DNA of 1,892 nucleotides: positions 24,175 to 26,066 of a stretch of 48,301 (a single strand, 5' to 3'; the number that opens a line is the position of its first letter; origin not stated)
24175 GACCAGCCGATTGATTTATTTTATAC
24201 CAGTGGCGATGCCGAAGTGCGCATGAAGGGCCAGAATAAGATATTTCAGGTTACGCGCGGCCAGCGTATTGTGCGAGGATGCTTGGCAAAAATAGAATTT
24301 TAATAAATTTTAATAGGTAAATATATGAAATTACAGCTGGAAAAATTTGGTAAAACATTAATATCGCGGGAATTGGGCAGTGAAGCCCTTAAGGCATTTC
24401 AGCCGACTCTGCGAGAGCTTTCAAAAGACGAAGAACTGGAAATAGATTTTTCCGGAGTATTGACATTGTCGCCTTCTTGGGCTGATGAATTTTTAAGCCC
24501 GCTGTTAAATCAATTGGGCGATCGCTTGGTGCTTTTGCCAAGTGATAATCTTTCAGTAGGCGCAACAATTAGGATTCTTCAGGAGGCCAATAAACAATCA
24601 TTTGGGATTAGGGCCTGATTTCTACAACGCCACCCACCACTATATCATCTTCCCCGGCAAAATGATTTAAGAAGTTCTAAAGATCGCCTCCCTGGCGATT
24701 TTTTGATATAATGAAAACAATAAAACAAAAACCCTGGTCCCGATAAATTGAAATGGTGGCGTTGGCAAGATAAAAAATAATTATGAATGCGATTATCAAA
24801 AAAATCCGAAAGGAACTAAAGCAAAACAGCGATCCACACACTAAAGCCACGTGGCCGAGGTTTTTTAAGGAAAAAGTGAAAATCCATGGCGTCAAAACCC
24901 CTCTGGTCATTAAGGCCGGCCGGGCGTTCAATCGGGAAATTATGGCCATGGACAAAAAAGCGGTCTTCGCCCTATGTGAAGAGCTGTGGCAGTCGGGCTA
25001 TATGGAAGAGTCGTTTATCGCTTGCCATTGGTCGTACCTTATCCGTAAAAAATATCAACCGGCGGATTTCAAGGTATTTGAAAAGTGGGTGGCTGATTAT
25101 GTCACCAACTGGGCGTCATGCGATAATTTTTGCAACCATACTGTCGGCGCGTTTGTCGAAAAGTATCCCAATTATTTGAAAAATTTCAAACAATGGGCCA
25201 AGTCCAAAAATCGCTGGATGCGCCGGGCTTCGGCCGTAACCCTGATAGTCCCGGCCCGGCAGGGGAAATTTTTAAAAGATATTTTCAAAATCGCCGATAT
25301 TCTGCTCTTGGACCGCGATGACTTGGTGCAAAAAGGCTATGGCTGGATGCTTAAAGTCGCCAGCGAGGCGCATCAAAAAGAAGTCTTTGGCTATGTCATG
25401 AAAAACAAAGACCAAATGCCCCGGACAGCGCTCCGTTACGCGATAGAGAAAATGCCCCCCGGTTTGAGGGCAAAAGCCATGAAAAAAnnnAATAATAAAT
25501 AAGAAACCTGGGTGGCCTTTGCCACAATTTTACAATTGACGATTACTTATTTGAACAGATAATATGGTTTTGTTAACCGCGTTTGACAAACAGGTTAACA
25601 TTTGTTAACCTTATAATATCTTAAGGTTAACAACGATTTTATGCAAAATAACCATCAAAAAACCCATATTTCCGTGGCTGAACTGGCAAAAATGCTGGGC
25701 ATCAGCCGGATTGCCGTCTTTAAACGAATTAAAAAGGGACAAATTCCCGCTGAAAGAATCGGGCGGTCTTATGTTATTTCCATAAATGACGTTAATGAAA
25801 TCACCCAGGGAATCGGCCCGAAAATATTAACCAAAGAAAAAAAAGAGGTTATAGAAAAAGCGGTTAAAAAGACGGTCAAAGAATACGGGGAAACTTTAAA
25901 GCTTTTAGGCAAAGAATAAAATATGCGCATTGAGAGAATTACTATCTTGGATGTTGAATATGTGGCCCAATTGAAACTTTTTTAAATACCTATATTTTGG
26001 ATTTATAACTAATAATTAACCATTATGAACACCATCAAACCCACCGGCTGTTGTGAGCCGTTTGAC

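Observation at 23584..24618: Two-gene module: MerR-HTH fused to an RsbW/SpoIIAB-like GHKL domain, plus a STAS-like (DUF4325-like) partner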

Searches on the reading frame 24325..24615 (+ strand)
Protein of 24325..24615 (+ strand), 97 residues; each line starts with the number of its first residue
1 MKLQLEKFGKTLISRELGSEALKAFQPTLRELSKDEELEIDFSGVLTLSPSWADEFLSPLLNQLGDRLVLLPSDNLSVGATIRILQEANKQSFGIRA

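Call 3: search_protein_families(library=pfam, proteins=[window:24325-24615:+], max_evalue=0.1)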
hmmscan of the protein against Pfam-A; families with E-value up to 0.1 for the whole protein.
window:24325-24615:+ (97 aa): 2 families
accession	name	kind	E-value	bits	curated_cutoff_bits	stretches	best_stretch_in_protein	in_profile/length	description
PF14213.11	DUF4325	-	1.2e-05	25.4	23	1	30-66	11-47/64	STAS-like domain of unknown function (DUF4325)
PF02416.21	TatA_B_E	-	0.079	12.7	21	0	14-37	26-48/53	mttA/Hcf106 family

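Call 4: search_protein_families(library=padloc, proteins=[window:24325-24615:+], max_evalue=0.1)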
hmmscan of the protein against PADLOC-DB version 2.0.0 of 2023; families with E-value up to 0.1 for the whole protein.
window:24325-24615:+ (97 aa): 0 families

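Call 5: search_protein_families(library=ncbifam, proteins=[window:24325-24615:+], max_evalue=1)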
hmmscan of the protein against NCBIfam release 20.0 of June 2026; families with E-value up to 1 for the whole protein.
window:24325-24615:+ (97 aa): 0 families

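Call 47: search_solved_structures(query=A3, max_evalue=10, show_alignments=2)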
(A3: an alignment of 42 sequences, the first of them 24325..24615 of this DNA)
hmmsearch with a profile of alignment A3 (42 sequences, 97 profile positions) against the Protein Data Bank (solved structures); distinct sequences matched with E-value up to 10: 7.
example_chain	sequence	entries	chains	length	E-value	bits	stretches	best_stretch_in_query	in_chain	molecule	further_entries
9z7o_A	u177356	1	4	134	0.88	12.7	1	9-79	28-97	Escherichia VapS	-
32nz_B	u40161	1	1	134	0.95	12.6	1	4-43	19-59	CD44 antigen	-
9z71_A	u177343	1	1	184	0.96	12.5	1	17-71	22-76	Winged helix-turn-helix transcriptional regulator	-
4pz3_A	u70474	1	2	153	1.2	12.2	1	4-43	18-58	CD44 antigen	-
4pz4_A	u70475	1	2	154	1.2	12.2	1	4-43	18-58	CD44 antigen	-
1poz_A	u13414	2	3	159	1.3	12.1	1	4-43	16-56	CD44 antigen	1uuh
2i83_A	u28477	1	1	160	1.3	12.1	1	4-43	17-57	CD44 antigen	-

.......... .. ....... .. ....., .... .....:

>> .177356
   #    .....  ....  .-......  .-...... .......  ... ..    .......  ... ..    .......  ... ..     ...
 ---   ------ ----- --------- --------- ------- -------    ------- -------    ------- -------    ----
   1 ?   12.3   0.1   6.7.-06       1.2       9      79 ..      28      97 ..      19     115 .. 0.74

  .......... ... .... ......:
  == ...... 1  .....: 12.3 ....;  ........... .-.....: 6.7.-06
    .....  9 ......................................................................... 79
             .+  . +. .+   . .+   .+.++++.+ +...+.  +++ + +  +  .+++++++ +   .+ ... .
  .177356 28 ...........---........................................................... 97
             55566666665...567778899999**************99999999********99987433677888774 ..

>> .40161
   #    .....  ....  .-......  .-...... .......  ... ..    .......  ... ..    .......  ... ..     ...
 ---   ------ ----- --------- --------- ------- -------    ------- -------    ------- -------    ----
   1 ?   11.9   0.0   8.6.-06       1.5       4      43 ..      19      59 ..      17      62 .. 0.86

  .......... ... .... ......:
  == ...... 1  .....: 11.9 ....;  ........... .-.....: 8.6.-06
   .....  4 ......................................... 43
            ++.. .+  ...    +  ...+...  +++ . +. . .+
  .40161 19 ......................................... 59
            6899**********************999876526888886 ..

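Call 48: find_homologous_proteins(query=A3, max_evalue=0.001)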
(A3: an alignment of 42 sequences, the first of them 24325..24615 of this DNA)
Query A3 (42 sequences) (97 aa, profile of the alignment): 5972 proteins with E <= 0.001 among 6753 candidates; the best 120 are listed.
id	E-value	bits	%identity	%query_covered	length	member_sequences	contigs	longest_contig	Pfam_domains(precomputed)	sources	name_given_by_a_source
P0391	1.8e-49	183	87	100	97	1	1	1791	PF14213.12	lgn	-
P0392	2.0e-49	183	85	100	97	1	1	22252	PF14213.12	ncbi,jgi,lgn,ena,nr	ncbi:STAS-like domain-containing protein [Patescibacteria group bacterium]|nr:STAS-like domain-conta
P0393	2.6e-49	183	89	100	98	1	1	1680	PF14213.12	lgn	-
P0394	2.7e-49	183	90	99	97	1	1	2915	-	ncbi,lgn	ncbi:MAG: hypothetical protein WAP52_04320 [Candidatus Sungiibacteriota bacterium]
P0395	2.7e-49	183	90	99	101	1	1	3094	PF14213.12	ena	-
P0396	3.1e-49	183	88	100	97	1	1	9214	PF14213.12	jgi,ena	-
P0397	3.4e-49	182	89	100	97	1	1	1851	PF14213.12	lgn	-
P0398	3.6e-49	182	91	99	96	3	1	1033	PF14213.12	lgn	-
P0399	3.8e-49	182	88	99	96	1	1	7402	-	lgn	-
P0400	4.7e-49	182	90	100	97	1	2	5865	PF14213.12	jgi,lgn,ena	-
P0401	5.9e-49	182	82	100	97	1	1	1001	PF14213.12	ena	-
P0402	5.9e-49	182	89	100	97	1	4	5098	PF14213.12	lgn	-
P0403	6.2e-49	182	86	100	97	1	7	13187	-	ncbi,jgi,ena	ncbi:MAG TPA: hypothetical protein VJL32_02555 [Candidatus Paceibacterota bacterium]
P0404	6.8e-49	181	87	100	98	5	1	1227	PF14213.12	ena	-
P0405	7.5e-49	181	87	100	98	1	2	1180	PF14213.12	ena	-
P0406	7.9e-49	181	92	99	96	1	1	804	PF14213.12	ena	-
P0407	8.1e-49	181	85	99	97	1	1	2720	PF14213.12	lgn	-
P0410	9.1e-49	181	82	100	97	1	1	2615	PF14213.12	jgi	jgi:hypothetical protein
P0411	9.1e-49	181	91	100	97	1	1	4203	PF14213.12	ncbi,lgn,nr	ncbi:MAG: DUF4325 domain-containing protein [Candidatus Taylorbacteria bacterium]|nr:DUF4325 domain-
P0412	9.7e-49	181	85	99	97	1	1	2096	PF14213.12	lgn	-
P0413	1.1e-48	181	89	100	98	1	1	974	PF14213.12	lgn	-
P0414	1.1e-48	181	88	100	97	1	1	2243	PF14213.12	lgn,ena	-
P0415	1.1e-48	181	85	99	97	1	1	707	PF14213.12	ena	-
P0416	1.2e-48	181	94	99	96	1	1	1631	PF14213.12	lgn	-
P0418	1.3e-48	181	85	100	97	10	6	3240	PF14213.12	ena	-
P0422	1.4e-48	180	89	100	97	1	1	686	PF14213.12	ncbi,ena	-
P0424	1.4e-48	180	89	99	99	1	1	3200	PF14213.12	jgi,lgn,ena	-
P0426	1.5e-48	180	87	100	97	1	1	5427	PF14213.12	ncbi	-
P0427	1.6e-48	180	93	99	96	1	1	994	PF14213.12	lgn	-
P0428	1.7e-48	180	91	100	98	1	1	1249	PF14213.12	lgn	-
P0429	1.7e-48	180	87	100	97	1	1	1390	PF14213.12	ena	-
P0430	1.7e-48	180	86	100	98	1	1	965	PF14213.12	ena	-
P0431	1.8e-48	180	89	98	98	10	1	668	PF14213.12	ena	-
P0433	1.9e-48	180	87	100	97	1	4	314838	PF14213.12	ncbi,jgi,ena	-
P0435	1.9e-48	180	85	99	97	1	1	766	PF14213.12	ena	-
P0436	2.0e-48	180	86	99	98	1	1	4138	PF14213.12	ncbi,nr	ncbi:DUF4325 domain-containing protein [Candidatus Peregrinibacteria bacterium]|nr:DUF4325 domain-co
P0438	2.0e-48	180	89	99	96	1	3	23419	PF14213.12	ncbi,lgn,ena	ncbi:MAG: DUF4325 domain-containing protein [Patescibacteria group bacterium]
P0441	2.2e-48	180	85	99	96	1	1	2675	PF14213.12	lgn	-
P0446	2.3e-48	180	88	99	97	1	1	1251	PF14213.12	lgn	-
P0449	2.5e-48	180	86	99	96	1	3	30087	PF14213.12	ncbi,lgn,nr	ncbi:MAG: DUF4325 domain-containing protein [Candidatus Liptonbacteria bacterium]|nr:DUF4325 domain-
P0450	2.5e-48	180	86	100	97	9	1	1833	PF14213.12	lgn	-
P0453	2.8e-48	179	84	100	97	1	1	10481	PF14213.12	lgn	-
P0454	2.8e-48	179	86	100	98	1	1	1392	PF14213.12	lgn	-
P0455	2.8e-48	179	89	99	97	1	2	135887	PF14213.12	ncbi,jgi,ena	-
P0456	2.9e-48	179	91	98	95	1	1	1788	PF14213.12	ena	-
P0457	3.0e-48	179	88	99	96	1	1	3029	PF14213.12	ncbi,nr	ncbi:MAG: DUF4325 domain-containing protein [Candidatus Pacebacteria bacterium]|nr:DUF4325 domain-co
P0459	3.1e-48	179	81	100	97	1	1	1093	PF14213.12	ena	-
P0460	3.1e-48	179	85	100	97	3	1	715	PF14213.12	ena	-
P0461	3.1e-48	179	92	99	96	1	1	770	PF14213.12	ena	-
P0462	3.2e-48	179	86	99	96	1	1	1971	PF14213.12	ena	-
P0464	3.3e-48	179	87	100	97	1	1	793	PF14213.12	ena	-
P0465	3.3e-48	179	91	99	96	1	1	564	PF14213.12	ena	-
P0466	3.3e-48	179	89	99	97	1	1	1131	PF14213.12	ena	-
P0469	3.5e-48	179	86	100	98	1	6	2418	PF14213.12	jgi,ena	-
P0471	3.7e-48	179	87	100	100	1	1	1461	PF14213.12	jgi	jgi:hypothetical protein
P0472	3.7e-48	179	89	99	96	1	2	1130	PF14213.12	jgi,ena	jgi:hypothetical protein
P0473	3.8e-48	179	86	99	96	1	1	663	PF14213.12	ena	-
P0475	4.0e-48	179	91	100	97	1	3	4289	PF14213.12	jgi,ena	-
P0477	4.0e-48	179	88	99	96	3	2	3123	PF14213.12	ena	-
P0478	4.0e-48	179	88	99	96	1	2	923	PF14213.12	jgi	jgi:STAS-like domain of unknown function (DUF4325)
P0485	4.4e-48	179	89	100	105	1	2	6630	PF14213.12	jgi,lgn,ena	-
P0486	4.7e-48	179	81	100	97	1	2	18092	PF14213.12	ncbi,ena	-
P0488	4.9e-48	179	82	100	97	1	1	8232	PF14213.12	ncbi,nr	ncbi:MAG: DUF4325 domain-containing protein [bacterium]|nr:DUF4325 domain-containing protein [bacter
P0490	4.9e-48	179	88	99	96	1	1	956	PF14213.12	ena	-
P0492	5.0e-48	179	87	100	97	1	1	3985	PF14213.12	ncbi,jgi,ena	-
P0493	5.2e-48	179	85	100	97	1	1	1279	PF14213.12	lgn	-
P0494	5.3e-48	179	91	98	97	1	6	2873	PF14213.12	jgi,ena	-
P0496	5.3e-48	179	90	100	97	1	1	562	PF14213.12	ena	-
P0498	5.3e-48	179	86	99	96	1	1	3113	PF14213.12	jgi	-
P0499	5.3e-48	179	87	100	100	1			PF14213.12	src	-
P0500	5.4e-48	179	84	99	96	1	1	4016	PF14213.12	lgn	-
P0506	6.2e-48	178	89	99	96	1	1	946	PF14213.12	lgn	-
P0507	6.3e-48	178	85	99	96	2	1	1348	PF14213.12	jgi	jgi:hypothetical protein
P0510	6.6e-48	178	83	99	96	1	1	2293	PF14213.12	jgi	jgi:hypothetical protein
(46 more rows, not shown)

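Call 60: predict_structure(alignment_id=A4)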
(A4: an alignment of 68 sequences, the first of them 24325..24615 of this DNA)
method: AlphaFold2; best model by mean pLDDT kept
length: 97 residues; sequences in the alignment: 68
mean_pLDDT: 88.3   pTM: 0.80
mean pLDDT of the five models: 88.3, 86.0, 85.4, 85.1, 84.7
residues with pLDDT >= 90: 60; 70-90: 30; 50-70: 7; < 50: 0
segments of 3 or more residues with pLDDT < 50: none
pLDDT, mean of each block of 10 residues (from residue 1): 75 79 93 93 88 93 94 90 91 84
secondary structure, 60 per line:
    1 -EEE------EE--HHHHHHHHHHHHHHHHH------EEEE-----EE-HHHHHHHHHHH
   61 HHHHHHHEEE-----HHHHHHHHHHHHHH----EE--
elements in order: E2-4 H15-31 E38-41 H50-67 E68-70 H76-89

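Call 63: fold_search(model_id=the predicted structure, library=pdb)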
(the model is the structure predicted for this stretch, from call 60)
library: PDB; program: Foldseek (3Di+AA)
matches with E <= 10: 373; with E <= 0.001: 0
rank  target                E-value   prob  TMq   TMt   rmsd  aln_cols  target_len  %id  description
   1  3ztb_A                2.6e-02  0.99  0.60  0.53   4.2        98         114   12  The bacterial stressosome: a modular system that has been adapted to control secondary messenger signaling (released 2012-02-22)
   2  2vy9_A                2.8e-02  0.99  0.61  0.53   3.5       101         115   13  Molecular architecture of the stressosome, a signal integration and transduction hub (released 2008-10-14)
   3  3zxn_A                5.4e-02  0.97  0.60  0.52   4.1        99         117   13  Moorella thermoacetica RsbS S58E (released 2012-02-22)
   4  6jhk_B                5.8e-02  0.98  0.62  0.54   3.6       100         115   15  Crystal Structure of Bacillus subtilis RsbS (released 2019-09-11)
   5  6jhk_A                6.2e-02  0.99  0.70  0.60   2.8        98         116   14  Crystal Structure of Bacillus subtilis RsbS (released 2019-09-11)
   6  9iar_A                6.2e-02  0.95  0.59  0.13   3.9       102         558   18  Sulfate transporter SLC26A11 in nanodiscs with nanobody Nb11 (released 2026-03-04)
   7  4xs5_A                1.3e-01  0.93  0.61  0.52   3.5        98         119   11  Crystal structure of Sulfate transporter/antisigma-factor antagonist STAS from Dyadobacter fermentans DSM 18053 (released 2015-02-11)
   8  3zxn_B                1.4e-01  0.90  0.60  0.53   3.7       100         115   14  Moorella thermoacetica RsbS S58E (released 2012-02-22)
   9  9ias_A                1.4e-01  0.94  0.65  0.15   3.2        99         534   16  Sulfate transporter SLC26A11 in nanodiscs with nanobody Nb4 (released 2026-03-04)
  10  2mwg_MODEL_1_A        1.7e-01  0.92  0.65  0.28   3.9        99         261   19  Full-Length Solution Structure Of YtvA, a LOV-Photoreceptor Protein and Regulator of Bacterial Stress Response (released 2016-05-25)
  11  1vc1_A                1.8e-01  0.97  0.69  0.62   3.1        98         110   13  Crystal structure of the TM1442 protein from Thermotoga maritima, a homolog of the Bacillus subtilis general stress re (released 2004-09-28)
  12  8tnx_A                1.8e-01  0.82  0.58  0.13   5.1       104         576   13  Substrate Binding Plasticity Revealed by Cryo-EM Structures of SLC26A2 (released 2024-05-22)
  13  3ztb_B                2.0e-01  0.75  0.53  0.47   4.6       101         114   15  The bacterial stressosome: a modular system that has been adapted to control secondary messenger signaling (released 2012-02-22)
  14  3ny7_A                2.3e-01  0.66  0.58  0.49   8.1       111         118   10  STAS domain of YchM bound to ACP (released 2010-12-01)
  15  7b0u_0                2.5e-01  0.93  0.68  0.28   3.2        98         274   15  Stressosome complex from Listeria innocua (released 2021-12-01)
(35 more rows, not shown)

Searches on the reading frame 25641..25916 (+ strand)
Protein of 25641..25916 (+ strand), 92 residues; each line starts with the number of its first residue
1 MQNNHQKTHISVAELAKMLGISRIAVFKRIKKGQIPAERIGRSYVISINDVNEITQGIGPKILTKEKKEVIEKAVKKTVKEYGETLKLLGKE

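Call 3: search_protein_families(library=pfam, proteins=[window:25641-25916:+], max_evalue=0.1)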
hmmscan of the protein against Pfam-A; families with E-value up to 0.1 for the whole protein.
window:25641-25916:+ (92 aa): 22 families
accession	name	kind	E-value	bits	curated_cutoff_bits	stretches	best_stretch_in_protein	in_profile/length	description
PF12728.13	HTH_17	-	1.3e-07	32.2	27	1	11-53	3-45/51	Helix-turn-helix domain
PF15943.11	YdaS_toxin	-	0.00011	22.3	30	1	13-40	12-40/65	Bacterial toxin YdaS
PF08279.18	HTH_11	-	0.00026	21.2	25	1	6-32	12-38/55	HTH domain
PF13412.12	HTH_24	-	0.00052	20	21.9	1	9-32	17-40/48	Winged helix-turn-helix DNA-binding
PF13404.12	HTH_AsnC-type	-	0.00061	20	27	1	8-32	16-40/42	AsnC-type helix-turn-helix domain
PF18024.7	HTH_50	-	0.0084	16.2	27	1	8-35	22-49/50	Helix-turn-helix domain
PF13384.12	HTH_23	-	0.017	15.4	24.6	1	10-31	18-39/50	Homeodomain-like domain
PF14549.12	P22_Cro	-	0.019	15.1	30.2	1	12-39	12-37/60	DNA-binding transcriptional regulator Cro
PF02954.25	HTH_8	-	0.02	15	22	1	11-32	20-41/42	Bacterial regulatory protein, Fis family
PF13338.12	AbiEi_4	-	0.026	15.1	25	1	10-42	14-43/49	Transcriptional regulator, AbiEi antitoxin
PF04297.20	UPF0122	-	0.03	15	22.7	0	5-34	29-58/101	Putative helix-turn-helix protein, YlxM / p13 like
PF13309.12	HTH_22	-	0.033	14.7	29.6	0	11-30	43-62/63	HTH domain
PF01418.23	HTH_6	-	0.035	14.5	28.3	1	2-28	27-53/77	Helix-turn-helix domain, rpiR family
PF04545.22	Sigma70_r4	-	0.036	14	24.1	0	11-32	22-43/50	Sigma-70, region 4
PF04967.18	HTH_10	-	0.037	14.3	23.1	0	10-32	24-46/53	HTH DNA binding domain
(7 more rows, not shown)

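Call 4: search_protein_families(library=padloc, proteins=[window:25641-25916:+], max_evalue=0.1)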
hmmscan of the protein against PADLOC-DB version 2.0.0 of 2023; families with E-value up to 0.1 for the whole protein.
window:25641-25916:+ (92 aa): 4 families
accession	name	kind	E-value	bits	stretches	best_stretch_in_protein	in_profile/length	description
PDLC04133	mad1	-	3.7e-06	25.2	1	10-52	6-48/60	mads_1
PDLC05076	PDC-S70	-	1.8e-05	22.8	1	9-36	40-67/94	-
PDLC03678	HEase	-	0.0072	14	1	6-37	68-99/266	homing endonuclease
PDLC03348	MTase_II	-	0.014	11.9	1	5-59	6-65/727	Type II methyltransferase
